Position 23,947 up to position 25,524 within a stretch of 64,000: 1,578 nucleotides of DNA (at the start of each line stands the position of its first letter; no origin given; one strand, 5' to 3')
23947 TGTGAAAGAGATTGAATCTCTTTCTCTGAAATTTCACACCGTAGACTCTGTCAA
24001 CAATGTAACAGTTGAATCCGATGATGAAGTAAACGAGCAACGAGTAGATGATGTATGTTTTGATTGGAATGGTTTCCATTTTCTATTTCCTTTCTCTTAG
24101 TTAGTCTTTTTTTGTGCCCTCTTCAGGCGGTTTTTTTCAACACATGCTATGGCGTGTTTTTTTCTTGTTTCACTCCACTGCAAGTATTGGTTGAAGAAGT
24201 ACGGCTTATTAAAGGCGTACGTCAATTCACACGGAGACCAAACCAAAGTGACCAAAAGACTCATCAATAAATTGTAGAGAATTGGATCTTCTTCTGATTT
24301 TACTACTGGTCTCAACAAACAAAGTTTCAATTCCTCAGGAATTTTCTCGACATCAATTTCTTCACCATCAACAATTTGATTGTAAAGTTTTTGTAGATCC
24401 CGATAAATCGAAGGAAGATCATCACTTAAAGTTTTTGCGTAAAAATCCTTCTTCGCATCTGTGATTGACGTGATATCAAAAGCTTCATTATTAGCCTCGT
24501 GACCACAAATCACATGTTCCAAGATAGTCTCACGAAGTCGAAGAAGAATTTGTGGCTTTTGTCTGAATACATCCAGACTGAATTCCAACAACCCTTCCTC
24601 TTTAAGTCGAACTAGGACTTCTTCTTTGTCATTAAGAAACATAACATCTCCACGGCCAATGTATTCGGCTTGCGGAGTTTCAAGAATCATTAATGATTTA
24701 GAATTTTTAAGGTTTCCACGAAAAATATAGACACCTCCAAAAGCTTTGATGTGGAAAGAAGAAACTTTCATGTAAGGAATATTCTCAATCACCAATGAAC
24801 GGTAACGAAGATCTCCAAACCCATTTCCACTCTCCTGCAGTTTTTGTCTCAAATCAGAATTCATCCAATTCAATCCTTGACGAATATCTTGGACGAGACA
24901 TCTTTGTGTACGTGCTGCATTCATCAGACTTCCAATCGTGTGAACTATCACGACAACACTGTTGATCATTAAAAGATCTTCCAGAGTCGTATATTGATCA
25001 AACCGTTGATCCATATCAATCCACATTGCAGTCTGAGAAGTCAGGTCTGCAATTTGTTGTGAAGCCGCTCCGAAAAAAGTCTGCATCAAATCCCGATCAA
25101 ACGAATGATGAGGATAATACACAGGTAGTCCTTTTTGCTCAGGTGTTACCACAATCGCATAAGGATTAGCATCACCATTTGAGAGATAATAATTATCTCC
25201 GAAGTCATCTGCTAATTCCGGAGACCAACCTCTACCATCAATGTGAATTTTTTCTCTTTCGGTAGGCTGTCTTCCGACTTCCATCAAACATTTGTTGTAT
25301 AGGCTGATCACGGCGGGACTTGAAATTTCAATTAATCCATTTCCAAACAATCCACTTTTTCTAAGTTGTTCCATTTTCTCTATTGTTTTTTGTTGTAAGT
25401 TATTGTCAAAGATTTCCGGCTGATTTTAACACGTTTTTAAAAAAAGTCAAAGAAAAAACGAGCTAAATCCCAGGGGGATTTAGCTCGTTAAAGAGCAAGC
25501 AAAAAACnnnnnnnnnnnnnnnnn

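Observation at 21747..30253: An 8.5-kb compositionally distinct island of six uncharacterised genes, bracketed by two near-identical 34-bp hairpin repeats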

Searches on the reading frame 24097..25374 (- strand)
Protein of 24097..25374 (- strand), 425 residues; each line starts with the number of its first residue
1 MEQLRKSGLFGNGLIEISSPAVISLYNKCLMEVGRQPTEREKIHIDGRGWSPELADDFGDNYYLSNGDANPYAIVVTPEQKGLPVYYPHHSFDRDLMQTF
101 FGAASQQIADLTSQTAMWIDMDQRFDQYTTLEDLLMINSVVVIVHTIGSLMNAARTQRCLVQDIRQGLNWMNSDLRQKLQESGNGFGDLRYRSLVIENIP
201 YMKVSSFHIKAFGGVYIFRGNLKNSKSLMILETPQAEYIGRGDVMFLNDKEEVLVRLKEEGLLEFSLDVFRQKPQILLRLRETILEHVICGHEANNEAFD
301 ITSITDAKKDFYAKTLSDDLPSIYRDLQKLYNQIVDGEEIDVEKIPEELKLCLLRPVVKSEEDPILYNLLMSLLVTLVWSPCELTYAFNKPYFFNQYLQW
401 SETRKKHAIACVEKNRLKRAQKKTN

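Call 7: search_protein_families(library=pfam, proteins=[window:24097-25374:-], max_evalue=0.1)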
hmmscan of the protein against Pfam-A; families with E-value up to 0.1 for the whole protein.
window:24097-25374:- (425 aa): 1 family
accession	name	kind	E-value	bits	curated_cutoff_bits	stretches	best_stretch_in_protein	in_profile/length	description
PF20343.3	DUF6638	-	5.5e-31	108.3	27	1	9-412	1-393/439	Family of unknown function (DUF6638)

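Call 8: search_protein_families(library=padloc, proteins=[window:24097-25374:-], max_evalue=0.1)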
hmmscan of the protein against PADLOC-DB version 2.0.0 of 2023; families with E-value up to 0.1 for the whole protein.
window:24097-25374:- (425 aa): 0 families

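Call 9: search_protein_families(library=ncbifam, proteins=[window:24097-25374:-], max_evalue=0.1)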
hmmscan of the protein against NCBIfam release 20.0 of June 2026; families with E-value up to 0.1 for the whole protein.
window:24097-25374:- (425 aa): 0 families

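Call 10: search_protein_families(library=phrogs, proteins=[window:24097-25374:-], max_evalue=0.1)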
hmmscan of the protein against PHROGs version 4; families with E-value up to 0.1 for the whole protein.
window:24097-25374:- (425 aa): 0 families

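Call 13: find_homologous_proteins(query=window:24097-25374:-)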
Query window:24097-25374:- (425 aa): 189 proteins with E <= 0.001 among 4530 candidates; the best 120 are listed.
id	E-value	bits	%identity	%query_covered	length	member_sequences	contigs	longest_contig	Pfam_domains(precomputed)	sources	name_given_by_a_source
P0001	6.1e-287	969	100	100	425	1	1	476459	PF20343.3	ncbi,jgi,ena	ncbi:MAG: DUF6638 family protein [Candidatus Paceibacterota bacterium]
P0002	4.4e-197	673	68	99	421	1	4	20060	PF20343.3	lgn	-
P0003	1.2e-127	444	50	98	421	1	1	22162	PF20343.3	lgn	-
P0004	7.0e-67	244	32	97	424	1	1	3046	PF20343.3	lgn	-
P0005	1.8e-63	233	35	100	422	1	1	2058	PF20343.3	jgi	jgi:hypothetical protein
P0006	4.1e-61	225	34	97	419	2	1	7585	PF20343.3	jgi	jgi:hypothetical protein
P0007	6.1e-58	215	33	99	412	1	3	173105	PF20343.3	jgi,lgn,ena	-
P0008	5.9e-57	211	32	96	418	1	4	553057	PF20343.3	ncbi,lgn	-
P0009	1.1e-54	204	31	97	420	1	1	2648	PF20343.3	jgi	jgi:hypothetical protein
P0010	3.2e-54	202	29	99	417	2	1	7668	PF20343.3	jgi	jgi:hypothetical protein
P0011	6.3e-54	202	30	97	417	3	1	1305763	PF20343.3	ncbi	ncbi:hypothetical protein GMJAKD_08870 [Candidatus Electrothrix aarhusensis]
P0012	1.3e-53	200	33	97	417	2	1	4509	PF20343.3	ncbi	-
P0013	3.5e-53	199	31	98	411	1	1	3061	PF20343.3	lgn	-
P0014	5.1e-53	199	37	71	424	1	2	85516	PF20343.3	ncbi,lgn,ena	-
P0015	6.5e-53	198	32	98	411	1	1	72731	PF20343.3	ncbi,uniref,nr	ncbi:DUF6638 family protein [Tenacibaculum maritimum]|uniref:DUF6638 family protein n=1 Tax=Tenaciba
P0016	9.2e-53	198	37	69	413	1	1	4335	PF20343.3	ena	-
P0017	1.8e-52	197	32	98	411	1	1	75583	PF20343.3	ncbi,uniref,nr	ncbi:DUF6638 family protein [Tenacibaculum maritimum]|uniref:DUF6638 family protein n=1 Tax=Tenaciba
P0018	1.9e-52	197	32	98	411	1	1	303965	PF20343.3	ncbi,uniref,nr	ncbi:DUF6638 family protein [Tenacibaculum maritimum]|uniref:DUF6638 family protein n=1 Tax=Tenaciba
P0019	2.0e-52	197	32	98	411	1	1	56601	PF20343.3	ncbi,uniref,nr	ncbi:conserved hypothetical protein [Tenacibaculum maritimum]|uniref:DUF6638 family protein n=1 Tax=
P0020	2.0e-52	197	32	98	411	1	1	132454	PF20343.3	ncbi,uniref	ncbi:DUF6638 family protein [Tenacibaculum maritimum]|uniref:DUF6638 family protein n=1 Tax=Tenaciba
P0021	2.5e-52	196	32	98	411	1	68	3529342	PF20343.3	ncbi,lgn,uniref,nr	ncbi:DUF6638 family protein [Tenacibaculum maritimum]|uniref:DUF6638 family protein n=1 Tax=Tenaciba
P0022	2.5e-52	196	32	98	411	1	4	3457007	PF20343.3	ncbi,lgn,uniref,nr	ncbi:DUF6638 family protein [Tenacibaculum maritimum]|uniref:DUF6638 family protein n=1 Tax=Tenaciba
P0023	2.7e-52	196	32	98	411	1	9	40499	PF20343.3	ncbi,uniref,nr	ncbi:DUF6638 family protein [Tenacibaculum maritimum]|uniref:DUF6638 family protein n=1 Tax=Tenaciba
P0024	2.7e-52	196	40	63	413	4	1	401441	PF20343.3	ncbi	-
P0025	2.9e-52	196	32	98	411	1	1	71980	PF20343.3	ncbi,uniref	ncbi:DUF6638 family protein [Tenacibaculum maritimum]|uniref:DUF6638 family protein n=1 Tax=Tenaciba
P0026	2.9e-52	196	32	98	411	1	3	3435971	PF20343.3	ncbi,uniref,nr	ncbi:DUF6638 family protein [Tenacibaculum maritimum]|uniref:Uncharacterized protein n=1 Tax=Tenacib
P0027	3.5e-52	196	32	98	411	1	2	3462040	PF20343.3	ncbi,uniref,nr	ncbi:conserved hypothetical protein [Tenacibaculum maritimum]|uniref:DUF6638 family protein n=1 Tax=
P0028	3.6e-52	196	32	98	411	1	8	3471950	PF20343.3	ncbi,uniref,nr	ncbi:conserved hypothetical protein [Tenacibaculum maritimum]|uniref:DUF6638 family protein n=1 Tax=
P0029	3.7e-52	196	32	98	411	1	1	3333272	PF20343.3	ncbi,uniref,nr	ncbi:DUF6638 family protein [Tenacibaculum maritimum]|uniref:DUF6638 family protein n=1 Tax=Tenaciba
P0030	3.9e-52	196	32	98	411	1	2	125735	PF20343.3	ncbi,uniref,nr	ncbi:DUF6638 family protein [Tenacibaculum maritimum]|uniref:DUF6638 family protein n=1 Tax=Tenaciba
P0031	4.8e-52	195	30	99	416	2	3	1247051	PF20343.3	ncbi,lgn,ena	-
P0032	6.5e-52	195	37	71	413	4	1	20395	PF20343.3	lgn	-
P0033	1.4e-51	194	31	97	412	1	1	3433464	PF20343.3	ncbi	ncbi:DUF6638 family protein [Tenacibaculum maritimum]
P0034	1.8e-51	193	31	98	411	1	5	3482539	PF20343.3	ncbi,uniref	ncbi:DUF6638 family protein [Tenacibaculum maritimum]|uniref:DUF6638 family protein n=1 Tax=Tenaciba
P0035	5.6e-51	192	31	97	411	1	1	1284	PF20343.3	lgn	-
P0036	8.7e-51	191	32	99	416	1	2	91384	PF20343.3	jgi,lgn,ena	jgi:hypothetical protein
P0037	9.0e-51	191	30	96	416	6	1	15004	PF20343.3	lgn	-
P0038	9.3e-51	191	32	99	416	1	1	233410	PF20343.3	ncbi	-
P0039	2.0e-50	190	31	97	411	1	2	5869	PF20343.3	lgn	-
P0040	2.9e-50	189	30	97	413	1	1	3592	PF20343.3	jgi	-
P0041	3.0e-50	189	30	98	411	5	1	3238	PF20343.3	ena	-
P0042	5.3e-50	189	31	98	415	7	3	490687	PF20343.3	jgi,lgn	jgi:hypothetical protein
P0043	1.2e-49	187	29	98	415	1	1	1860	PF20343.3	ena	-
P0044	1.4e-49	187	31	98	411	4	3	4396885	PF20343.3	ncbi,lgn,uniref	ncbi:DUF6638 family protein [Algibacter sp. AS12]|uniref:DUF6638 family protein n=1 Tax=Algibacter s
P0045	1.8e-49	187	39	56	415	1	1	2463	PF20343.3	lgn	-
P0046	3.0e-49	186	32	98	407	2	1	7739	PF20343.3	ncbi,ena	-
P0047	3.9e-49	186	42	52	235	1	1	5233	PF20343.3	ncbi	-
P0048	5.9e-49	185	30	98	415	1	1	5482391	PF20343.3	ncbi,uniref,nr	ncbi:hypothetical protein KORDIASMS9_00208 [Kordia sp. SMS9]|uniref:DUF6638 family protein n=1 Tax=K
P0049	6.8e-49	185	31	98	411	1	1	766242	PF20343.3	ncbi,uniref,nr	ncbi:hypothetical protein A8C32_03995 [Flavivirga aquatica]|uniref:Uncharacterized protein n=1 Tax=F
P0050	7.8e-49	185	30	97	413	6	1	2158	PF20343.3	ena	-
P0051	1.1e-48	184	41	52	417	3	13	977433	PF20343.3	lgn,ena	-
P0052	1.2e-48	184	31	98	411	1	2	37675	PF20343.3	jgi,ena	-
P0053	1.7e-48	184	31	98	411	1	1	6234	PF20343.3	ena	-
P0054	2.1e-48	183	30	97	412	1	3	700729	PF20343.3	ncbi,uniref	ncbi:DUF6638 family protein [Dokdonia sp.]|uniref:DUF6638 family protein n=1 Tax=Dokdonia sp. TaxID=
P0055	2.4e-48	183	31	99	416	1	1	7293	PF20343.3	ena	-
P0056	6.6e-48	182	30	97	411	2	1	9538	PF20343.3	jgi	-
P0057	7.3e-48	182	30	99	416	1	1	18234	PF20343.3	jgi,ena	-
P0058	1.1e-47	181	29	99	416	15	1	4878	PF20343.3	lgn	-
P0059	1.2e-47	181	41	52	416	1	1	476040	PF20343.3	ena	-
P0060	1.2e-47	181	40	52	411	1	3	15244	PF20343.3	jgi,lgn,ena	-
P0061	2.4e-47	180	30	98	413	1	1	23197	PF20343.3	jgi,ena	-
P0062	3.0e-47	180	30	98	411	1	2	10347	PF20343.3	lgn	-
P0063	3.2e-47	179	36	63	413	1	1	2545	PF20343.3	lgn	-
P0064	3.9e-47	179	29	99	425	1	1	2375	PF20343.3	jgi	-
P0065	4.5e-47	179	40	52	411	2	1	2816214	PF20343.3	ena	-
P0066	4.8e-47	179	30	98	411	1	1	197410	PF20343.3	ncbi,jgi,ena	-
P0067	5.3e-47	179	39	52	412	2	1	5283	PF20343.3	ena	-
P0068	5.4e-47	179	30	97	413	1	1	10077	PF20343.3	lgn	-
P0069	5.7e-47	179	40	52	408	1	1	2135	PF20343.3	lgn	-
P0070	9.3e-47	178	42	52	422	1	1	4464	PF20343.3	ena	-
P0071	9.8e-47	178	40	52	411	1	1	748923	PF20343.3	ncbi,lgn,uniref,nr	ncbi:hypothetical protein SAMN05421824_1763 [Hyunsoonleella jejuensis]|uniref:Uncharacterized protei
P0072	1.2e-46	178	30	98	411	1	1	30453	PF20343.3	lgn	-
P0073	1.2e-46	178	30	98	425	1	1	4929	PF20343.3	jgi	-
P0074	1.5e-46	177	28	99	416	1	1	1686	PF20343.3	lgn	-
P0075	1.8e-46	177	37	56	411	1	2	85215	PF20343.3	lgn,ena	-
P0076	1.9e-46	177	29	98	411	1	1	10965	PF20343.3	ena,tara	tara:strand:+ start:465 stop:1700 length:1236 start_codon:yes stop_codon:yes gene_type:complete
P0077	1.9e-46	177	29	98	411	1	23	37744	PF20343.3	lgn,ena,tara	tara:strand:+ start:4039 stop:5274 length:1236 start_codon:yes stop_codon:yes gene_type:complete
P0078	2.0e-46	177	38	52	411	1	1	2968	PF20343.3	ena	-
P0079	2.3e-46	177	28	98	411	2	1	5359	PF20343.3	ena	-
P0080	2.4e-46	177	34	63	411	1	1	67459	PF20343.3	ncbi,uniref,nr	ncbi:hypothetical protein L3X37_13785 [Sabulilitoribacter arenilitoris]|uniref:Uncharacterized prote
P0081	2.5e-46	177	36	63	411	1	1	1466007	PF20343.3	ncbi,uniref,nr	ncbi:DUF6638 family protein [Polaribacter sp. Hel1_85]|uniref:DUF6638 family protein n=1 Tax=Polarib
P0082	2.8e-46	176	29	94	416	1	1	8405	PF20343.3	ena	-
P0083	2.9e-46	176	28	98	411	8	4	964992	PF20343.3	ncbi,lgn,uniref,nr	ncbi:DUF6638 family protein [Jejuia spongiicola]|uniref:Uncharacterized protein n=1 Tax=Jejuia spong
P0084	3.0e-46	176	29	97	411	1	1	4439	PF20343.3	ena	-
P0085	3.1e-46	176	31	98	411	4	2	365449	PF20343.3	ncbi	-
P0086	4.5e-46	176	30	98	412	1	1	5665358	PF20343.3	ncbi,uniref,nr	ncbi:DUF6638 family protein [Flavivirga eckloniae]|uniref:Uncharacterized protein n=1 Tax=Flavivirga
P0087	4.8e-46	176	40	52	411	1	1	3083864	PF20343.3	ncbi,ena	-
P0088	4.9e-46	176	29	97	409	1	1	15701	PF20343.3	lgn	-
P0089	5.2e-46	175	29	97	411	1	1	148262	PF20343.3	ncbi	-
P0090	7.4e-46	175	34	63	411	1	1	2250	PF20343.3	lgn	-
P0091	7.5e-46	175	30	98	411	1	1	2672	PF20343.3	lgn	-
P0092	7.8e-46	175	40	52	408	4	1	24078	PF20343.3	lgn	-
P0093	7.8e-46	175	30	98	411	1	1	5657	PF20343.3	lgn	-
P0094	8.2e-46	175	31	98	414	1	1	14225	PF20343.3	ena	-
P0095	8.5e-46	175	28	98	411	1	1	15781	PF20343.3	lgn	-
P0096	8.6e-46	175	30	98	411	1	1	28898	PF20343.3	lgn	-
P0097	8.8e-46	175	28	98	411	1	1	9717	PF20343.3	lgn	-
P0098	9.6e-46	175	30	97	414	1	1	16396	PF20343.3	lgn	-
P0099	9.9e-46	175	32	98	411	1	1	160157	PF20343.3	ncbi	-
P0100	9.9e-46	175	30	97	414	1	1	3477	PF20343.3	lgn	-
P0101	1.1e-45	174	40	52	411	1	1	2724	PF20343.3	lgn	-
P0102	1.1e-45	174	30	98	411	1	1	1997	PF20343.3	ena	-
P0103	1.1e-45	174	34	63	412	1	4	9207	PF20343.3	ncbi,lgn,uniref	ncbi:DUF6638 family protein [Polaribacter sp.]|uniref:DUF6638 family protein n=1 Tax=Polaribacter sp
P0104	1.1e-45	174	40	52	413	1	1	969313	PF20343.3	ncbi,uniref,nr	ncbi:DUF6638 family protein [uncultured Polaribacter sp.]|uniref:DUF6638 family protein n=1 Tax=uncu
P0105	1.2e-45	174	32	98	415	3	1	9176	PF20343.3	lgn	-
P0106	1.2e-45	174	40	52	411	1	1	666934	PF20343.3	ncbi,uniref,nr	ncbi:DUF6638 family protein [Polaribacter sp. Z022]|uniref:DUF6638 family protein n=1 Tax=Polaribact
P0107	1.3e-45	174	29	98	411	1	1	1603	PF20343.3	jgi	jgi:hypothetical protein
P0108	1.3e-45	174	37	62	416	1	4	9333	PF20343.3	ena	-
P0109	1.4e-45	174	30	98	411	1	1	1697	PF20343.3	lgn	-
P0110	1.4e-45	174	29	98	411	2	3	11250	PF20343.3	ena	-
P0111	1.5e-45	174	38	52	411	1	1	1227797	PF20343.3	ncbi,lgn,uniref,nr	ncbi:DUF6638 family protein [Winogradskyella jejuensis]|uniref:Uncharacterized protein n=1 Tax=Winog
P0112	1.6e-45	174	29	97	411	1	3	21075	PF20343.3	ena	-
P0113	1.6e-45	174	29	98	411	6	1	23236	PF20343.3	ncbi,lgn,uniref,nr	ncbi:MAG: hypothetical protein HKP48_04850 [Winogradskyella sp.]|uniref:DUF6638 family protein n=1 T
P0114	1.6e-45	174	29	97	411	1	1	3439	PF20343.3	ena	-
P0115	2.0e-45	173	33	68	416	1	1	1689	PF20343.3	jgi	jgi:hypothetical protein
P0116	2.0e-45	173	34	63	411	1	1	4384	PF20343.3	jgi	-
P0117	2.1e-45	173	29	97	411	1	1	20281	PF20343.3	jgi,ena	jgi:hypothetical protein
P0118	2.2e-45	173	39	52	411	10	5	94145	PF20343.3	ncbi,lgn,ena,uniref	ncbi:DUF6638 family protein [Winogradskyella sp.]|uniref:DUF6638 family protein n=1 Tax=Winogradskye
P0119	2.2e-45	173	34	63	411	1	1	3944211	PF20343.3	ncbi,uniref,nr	ncbi:DUF6638 family protein [Wocania ichthyoenteri]|uniref:DUF6638 family protein n=1 Tax=Wocania ic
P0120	2.2e-45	173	29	97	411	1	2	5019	PF20343.3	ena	-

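Call 14: find_encoding_contigs(protein=P0021, flank=10000, max_places=2)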
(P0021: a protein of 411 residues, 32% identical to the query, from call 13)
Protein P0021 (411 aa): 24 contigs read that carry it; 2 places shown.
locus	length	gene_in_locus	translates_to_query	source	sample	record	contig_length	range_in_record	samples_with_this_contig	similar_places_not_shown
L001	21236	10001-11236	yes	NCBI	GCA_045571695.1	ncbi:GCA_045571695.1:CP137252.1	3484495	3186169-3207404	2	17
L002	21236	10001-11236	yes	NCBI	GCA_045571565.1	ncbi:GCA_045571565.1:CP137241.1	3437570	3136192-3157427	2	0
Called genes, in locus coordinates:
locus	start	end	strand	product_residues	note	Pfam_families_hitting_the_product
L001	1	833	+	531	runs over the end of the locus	PF20656:MS_N, PF01274:MS_TIM-barrel, PF20659:MS_C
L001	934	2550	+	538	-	PF00463:ICL, PF13714:PEP_mutase, PF00463:ICL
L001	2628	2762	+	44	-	-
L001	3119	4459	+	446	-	-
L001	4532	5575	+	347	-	-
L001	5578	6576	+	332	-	PF05448:AXE1 (faint), PF01738:DLH, PF02129:Peptidase_S15, PF20434:BD-FAE, PF00561:Abhydrolase_1 (faint), PF00326:Peptidase_S9, PF12146:Hydrolase_4 (weak), PF02230:Abhydrolase_2 (faint)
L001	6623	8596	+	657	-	PF00004:AAA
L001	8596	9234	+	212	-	-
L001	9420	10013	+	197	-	PF27456:NudK_N, PF00293:NUDIX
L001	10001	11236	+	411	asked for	PF20343:DUF6638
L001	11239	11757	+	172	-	-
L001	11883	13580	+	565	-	-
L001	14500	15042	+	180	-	PF03358:FMN_red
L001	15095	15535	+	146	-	PF22381:Staph_reg_Sar_Rot, PF12802:MarR_2 (weak), PF01047:MarR (weak)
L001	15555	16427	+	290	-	PF02678:Pirin, PF05726:Pirin_C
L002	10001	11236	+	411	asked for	PF20343:DUF6638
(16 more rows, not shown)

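Call 15: find_encoding_contigs(protein=P0011, flank=10000, max_places=2)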
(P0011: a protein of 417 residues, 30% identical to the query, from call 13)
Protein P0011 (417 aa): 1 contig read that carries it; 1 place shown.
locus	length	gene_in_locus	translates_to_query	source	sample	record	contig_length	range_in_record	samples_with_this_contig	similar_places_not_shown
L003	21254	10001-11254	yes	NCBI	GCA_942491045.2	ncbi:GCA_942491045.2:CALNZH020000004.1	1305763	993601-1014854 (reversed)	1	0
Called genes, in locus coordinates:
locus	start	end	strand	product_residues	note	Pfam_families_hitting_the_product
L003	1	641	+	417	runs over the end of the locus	PF22039:HUTI_composite_bact (weak), PF01979:Amidohydro_1, PF07969:Amidohydro_3 (faint)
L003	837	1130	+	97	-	PF20701:HetE-N (weak)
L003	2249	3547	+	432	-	-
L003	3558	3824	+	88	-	-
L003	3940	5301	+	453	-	-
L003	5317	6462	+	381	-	-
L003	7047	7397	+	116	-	PF05973:Gp49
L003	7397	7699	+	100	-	PF13744:HTH_37, PF01381:HTH_3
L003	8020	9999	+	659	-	PF00004:AAA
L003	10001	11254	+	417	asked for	PF20343:DUF6638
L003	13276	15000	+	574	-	PF09820:AAA-ATPase_like, PF08011:PDDEXK_9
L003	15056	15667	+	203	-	-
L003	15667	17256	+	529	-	-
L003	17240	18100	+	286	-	PF02621:VitK2_biosynth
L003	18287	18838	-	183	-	PF01548:DEDD_Tnp_IS110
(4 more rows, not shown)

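Call 17: find_encoding_contigs(protein=P0002, flank=10000, max_places=3)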
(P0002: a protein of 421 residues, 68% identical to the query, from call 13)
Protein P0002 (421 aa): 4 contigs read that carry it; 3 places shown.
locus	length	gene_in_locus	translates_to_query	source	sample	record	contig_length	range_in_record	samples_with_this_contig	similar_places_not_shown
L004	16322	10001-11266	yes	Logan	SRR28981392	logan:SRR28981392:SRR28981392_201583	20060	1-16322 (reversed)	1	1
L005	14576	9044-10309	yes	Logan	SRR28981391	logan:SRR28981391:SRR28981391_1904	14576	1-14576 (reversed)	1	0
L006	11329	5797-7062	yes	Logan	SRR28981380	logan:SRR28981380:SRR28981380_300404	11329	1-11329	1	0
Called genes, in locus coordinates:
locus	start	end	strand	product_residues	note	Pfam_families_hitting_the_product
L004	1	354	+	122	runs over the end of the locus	-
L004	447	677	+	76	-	PF01783:Ribosomal_L32p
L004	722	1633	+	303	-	PF01029:NusB, PF00293:NUDIX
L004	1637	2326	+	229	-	PF22935:RM44_endonuclase, PF14622:Ribonucleas_3_3, PF00636:Ribonuclease_3, PF00035:dsrm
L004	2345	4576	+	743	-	PF02463:SMC_N, PF13175:AAA_15, PF13476:AAA_23, PF13304:AAA_21 (weak)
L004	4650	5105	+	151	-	-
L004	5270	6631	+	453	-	-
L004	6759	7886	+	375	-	-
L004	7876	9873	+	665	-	PF00004:AAA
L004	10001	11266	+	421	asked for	PF20343:DUF6638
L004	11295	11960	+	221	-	-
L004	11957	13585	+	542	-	-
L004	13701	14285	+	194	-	-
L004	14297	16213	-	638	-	PF08206:OB_RNB (faint), PF17876:CSD2, PF00773:RNB, PF00575:S1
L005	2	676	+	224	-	?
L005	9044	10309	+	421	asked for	PF20343:DUF6638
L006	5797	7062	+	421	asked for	PF20343:DUF6638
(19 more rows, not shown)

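Call 18: find_encoding_contigs(protein=P0003, flank=10000, max_places=2)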
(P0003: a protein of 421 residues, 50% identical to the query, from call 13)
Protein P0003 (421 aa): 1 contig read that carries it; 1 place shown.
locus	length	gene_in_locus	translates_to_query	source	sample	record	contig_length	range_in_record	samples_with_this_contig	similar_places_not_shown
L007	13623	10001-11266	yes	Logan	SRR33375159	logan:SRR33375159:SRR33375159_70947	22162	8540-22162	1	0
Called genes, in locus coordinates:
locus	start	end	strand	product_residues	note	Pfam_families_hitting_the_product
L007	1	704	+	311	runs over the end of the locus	PF00589:Phage_integrase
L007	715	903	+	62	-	-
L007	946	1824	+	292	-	PF03462:PCRF, PF00472:RF-1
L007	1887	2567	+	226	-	PF13175:AAA_15 (faint), PF00005:ABC_tran, PF13304:AAA_21 (weak)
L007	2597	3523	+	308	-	PF18075:FtsX_ECD, PF02687:FtsX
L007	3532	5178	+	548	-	PF06418:CTP_synth_N, PF00117:GATase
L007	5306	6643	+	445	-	-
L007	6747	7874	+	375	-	-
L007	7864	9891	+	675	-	-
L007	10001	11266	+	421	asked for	PF20343:DUF6638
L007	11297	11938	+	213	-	-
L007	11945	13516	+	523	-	-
